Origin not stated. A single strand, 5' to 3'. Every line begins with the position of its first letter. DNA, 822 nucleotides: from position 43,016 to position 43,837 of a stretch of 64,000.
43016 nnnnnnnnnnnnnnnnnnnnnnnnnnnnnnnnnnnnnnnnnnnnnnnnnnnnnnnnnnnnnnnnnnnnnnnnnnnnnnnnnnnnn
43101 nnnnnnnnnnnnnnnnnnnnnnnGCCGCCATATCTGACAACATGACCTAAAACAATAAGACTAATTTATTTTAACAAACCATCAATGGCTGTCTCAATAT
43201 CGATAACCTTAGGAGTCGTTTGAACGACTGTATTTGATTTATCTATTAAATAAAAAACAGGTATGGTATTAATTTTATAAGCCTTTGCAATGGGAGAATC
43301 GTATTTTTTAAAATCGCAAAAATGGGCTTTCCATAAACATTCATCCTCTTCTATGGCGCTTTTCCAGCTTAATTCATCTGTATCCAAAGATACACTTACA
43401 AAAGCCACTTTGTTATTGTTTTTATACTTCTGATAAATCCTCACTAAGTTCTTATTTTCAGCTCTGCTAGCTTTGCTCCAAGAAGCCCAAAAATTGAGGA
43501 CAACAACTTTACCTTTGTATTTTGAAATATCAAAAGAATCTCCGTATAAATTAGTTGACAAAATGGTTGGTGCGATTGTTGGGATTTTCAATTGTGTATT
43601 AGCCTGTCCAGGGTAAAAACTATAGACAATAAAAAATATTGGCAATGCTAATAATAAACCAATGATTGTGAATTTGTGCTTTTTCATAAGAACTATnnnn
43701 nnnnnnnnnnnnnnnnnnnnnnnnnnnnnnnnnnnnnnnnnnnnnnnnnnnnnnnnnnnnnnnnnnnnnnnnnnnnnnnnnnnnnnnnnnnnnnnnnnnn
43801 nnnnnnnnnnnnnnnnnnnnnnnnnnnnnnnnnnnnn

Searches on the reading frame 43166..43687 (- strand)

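Call 31: search_protein_families(library=pfam, proteins=[window:43166-43687:-], max_evalue=0.0001)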
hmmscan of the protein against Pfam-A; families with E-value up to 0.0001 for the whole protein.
window:43166-43687:- (173 aa): 3 families
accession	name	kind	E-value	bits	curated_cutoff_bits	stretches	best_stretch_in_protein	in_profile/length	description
PF13905.12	Thioredoxin_8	-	1.2e-17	64.4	27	1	59-154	1-94/94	Thioredoxin-like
PF00578.27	AhpC-TSA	-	2.4e-13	50.6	26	1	39-156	5-123/124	AhpC/TSA family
PF08534.16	Redoxin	-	1.2e-10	41.8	26.6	1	39-158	10-132/148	Redoxin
